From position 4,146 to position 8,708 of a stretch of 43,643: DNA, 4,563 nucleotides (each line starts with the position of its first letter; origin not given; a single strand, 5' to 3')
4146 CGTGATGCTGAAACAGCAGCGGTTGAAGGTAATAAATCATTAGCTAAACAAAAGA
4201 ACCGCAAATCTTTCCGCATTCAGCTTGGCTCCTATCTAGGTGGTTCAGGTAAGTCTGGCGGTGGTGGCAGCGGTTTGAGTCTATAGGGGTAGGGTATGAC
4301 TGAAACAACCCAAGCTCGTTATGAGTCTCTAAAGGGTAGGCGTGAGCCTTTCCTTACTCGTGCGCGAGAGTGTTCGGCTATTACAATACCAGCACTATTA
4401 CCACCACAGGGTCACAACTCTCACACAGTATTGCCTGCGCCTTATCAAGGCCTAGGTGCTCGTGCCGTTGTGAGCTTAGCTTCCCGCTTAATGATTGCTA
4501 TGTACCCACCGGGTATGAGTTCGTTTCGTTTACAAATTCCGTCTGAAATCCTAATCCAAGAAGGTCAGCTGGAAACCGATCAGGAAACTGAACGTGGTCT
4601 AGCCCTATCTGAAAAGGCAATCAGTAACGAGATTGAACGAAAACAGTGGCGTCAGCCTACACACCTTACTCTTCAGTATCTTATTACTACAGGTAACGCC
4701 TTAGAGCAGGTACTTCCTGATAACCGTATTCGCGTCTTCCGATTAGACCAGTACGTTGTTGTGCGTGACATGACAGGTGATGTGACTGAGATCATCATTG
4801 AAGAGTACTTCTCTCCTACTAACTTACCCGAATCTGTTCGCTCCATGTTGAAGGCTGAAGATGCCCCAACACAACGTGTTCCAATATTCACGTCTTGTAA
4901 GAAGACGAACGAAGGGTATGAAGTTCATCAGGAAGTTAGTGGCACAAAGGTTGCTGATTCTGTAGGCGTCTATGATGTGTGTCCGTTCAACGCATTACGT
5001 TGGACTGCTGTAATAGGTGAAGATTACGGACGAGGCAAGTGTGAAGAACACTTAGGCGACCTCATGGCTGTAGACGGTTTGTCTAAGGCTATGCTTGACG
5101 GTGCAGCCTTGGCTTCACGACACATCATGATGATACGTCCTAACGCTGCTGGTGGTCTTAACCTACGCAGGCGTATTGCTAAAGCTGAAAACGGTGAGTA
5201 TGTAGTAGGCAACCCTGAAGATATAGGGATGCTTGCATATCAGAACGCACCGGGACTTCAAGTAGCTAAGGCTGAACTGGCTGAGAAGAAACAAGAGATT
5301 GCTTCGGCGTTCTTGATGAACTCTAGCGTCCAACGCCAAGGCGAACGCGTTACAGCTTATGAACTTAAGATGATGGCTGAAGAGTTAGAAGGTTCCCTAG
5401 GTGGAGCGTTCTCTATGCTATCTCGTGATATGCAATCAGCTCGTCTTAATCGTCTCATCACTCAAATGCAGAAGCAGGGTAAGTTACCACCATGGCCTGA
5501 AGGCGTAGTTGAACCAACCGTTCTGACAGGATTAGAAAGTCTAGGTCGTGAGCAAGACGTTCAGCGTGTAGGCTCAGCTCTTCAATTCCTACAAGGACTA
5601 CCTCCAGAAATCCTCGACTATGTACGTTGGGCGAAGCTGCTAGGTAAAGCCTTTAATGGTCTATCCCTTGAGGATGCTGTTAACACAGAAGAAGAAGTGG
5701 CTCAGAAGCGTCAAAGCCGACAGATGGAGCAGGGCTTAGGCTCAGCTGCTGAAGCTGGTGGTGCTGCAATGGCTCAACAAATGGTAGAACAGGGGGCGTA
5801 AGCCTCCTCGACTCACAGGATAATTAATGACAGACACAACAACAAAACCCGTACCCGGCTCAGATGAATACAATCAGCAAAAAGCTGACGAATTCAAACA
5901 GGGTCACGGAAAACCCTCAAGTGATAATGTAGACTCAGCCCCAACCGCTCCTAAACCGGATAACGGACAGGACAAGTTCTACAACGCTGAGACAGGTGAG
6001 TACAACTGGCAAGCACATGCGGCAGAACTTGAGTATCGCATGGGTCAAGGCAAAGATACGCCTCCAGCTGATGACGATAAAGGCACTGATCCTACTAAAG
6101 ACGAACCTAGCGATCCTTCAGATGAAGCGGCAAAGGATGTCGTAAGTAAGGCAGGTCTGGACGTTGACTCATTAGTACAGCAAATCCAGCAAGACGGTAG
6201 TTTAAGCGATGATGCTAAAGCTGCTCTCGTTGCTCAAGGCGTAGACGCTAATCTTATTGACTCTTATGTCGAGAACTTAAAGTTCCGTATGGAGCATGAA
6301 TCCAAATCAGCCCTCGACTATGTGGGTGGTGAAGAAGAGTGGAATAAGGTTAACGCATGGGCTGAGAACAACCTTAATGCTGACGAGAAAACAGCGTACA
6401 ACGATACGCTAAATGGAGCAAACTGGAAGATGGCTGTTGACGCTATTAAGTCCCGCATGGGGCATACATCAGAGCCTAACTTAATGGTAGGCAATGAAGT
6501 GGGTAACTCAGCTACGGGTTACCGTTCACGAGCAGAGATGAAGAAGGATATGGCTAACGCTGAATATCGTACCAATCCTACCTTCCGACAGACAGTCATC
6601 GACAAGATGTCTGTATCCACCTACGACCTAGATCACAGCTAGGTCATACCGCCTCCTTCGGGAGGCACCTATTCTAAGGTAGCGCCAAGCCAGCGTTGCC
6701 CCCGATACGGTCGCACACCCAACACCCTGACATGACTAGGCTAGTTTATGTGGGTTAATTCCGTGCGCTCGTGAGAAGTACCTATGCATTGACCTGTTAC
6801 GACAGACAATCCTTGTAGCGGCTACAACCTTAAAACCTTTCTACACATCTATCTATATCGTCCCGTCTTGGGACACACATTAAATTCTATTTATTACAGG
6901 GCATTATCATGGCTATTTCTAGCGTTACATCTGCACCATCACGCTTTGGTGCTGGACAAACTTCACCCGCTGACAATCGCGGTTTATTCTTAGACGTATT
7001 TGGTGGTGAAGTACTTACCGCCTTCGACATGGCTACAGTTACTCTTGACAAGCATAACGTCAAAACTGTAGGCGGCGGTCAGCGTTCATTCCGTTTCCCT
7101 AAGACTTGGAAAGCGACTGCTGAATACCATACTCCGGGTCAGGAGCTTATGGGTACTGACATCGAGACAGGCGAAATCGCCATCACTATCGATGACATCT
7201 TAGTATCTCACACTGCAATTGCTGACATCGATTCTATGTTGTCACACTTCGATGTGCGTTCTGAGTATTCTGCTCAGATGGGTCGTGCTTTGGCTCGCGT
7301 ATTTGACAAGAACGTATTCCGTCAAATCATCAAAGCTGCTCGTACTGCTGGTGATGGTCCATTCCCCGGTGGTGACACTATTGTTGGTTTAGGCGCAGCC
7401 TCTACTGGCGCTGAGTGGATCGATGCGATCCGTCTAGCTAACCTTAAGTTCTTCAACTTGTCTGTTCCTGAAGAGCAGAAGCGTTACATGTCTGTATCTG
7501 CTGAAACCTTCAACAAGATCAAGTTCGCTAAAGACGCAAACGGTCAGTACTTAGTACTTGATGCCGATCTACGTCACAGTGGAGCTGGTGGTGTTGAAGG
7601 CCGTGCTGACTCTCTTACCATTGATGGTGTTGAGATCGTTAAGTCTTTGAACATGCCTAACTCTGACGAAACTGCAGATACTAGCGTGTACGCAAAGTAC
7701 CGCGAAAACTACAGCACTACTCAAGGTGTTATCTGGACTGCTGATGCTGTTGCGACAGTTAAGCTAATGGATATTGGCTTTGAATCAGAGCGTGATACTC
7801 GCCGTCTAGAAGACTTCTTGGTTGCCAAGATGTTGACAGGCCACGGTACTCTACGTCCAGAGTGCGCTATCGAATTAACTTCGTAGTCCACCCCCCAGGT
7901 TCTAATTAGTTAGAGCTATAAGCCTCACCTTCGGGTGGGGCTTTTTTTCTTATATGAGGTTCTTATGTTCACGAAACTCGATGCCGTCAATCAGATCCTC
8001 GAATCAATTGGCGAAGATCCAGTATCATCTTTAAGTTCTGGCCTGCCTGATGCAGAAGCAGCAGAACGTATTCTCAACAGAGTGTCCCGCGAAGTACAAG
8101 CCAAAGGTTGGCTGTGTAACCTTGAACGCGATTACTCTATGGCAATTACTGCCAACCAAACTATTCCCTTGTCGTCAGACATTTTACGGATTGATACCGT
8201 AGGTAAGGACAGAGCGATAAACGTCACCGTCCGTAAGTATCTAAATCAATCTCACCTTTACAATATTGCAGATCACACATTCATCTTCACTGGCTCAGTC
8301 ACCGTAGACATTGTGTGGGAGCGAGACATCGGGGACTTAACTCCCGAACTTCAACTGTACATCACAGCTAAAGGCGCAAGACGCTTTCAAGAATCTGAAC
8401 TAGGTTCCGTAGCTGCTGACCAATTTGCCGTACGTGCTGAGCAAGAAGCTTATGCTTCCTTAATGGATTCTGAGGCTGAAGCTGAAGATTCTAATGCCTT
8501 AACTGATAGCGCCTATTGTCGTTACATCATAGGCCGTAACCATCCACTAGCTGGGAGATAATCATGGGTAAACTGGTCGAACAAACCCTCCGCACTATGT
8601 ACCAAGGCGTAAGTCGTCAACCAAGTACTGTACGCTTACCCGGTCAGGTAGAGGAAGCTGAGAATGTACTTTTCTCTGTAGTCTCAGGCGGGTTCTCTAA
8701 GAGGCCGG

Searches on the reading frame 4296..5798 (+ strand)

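Call 85: search_protein_families(library=phrogs, proteins=[window:4296-5798:+], max_evalue=0.00001)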
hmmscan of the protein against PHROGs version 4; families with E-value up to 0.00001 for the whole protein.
window:4296-5798:+ (501 aa): 3 families
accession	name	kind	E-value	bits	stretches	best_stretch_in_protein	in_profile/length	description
phrog_449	-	connector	4.5e-140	468.6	1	2-498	5-511/520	head-tail adaptor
phrog_332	-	connector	1e-31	110.9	1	6-495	15-540/560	head-tail adaptor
phrog_21643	-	unknown function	1.1e-10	42.1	1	321-499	62-248/268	-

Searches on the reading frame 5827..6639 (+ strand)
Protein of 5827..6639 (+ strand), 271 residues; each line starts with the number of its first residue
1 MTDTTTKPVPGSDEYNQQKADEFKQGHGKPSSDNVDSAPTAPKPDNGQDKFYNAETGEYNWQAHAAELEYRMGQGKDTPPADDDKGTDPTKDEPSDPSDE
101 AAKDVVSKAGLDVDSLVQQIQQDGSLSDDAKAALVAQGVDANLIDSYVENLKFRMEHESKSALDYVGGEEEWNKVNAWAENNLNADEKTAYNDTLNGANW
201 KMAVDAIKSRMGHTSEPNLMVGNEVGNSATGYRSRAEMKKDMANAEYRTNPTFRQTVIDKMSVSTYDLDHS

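Call 85: search_protein_families(library=phrogs, proteins=[window:5827-6639:+], max_evalue=0.00001)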
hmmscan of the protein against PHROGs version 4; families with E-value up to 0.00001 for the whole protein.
window:5827-6639:+ (271 aa): 2 families
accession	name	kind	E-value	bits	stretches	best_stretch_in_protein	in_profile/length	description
phrog_1052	-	head and packaging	4.9e-34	119.5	1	43-264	53-291/293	head assembly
phrog_1018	-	head and packaging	5.4e-15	57.1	1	1-237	1-242/280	head scaffolding protein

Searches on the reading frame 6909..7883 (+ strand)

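Call 85: search_protein_families(library=phrogs, proteins=[window:6909-7883:+], max_evalue=0.00001)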
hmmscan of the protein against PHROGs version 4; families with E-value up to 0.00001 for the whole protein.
window:6909-7883:+ (325 aa): 2 families
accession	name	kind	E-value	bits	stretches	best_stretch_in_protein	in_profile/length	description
phrog_267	-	head and packaging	3.2e-60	205.4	1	16-324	27-324/410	major head protein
phrog_27239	-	head and packaging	1.2e-27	97.9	1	6-148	7-151/163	major head protein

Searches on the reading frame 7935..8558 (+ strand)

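Call 85: search_protein_families(library=phrogs, proteins=[window:7935-8558:+], max_evalue=0.00001)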
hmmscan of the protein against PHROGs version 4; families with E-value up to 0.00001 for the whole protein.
window:7935-8558:+ (208 aa): 1 family
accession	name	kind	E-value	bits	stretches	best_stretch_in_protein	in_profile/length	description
phrog_446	-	tail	3e-45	155.5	1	10-198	8-194/213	tail protein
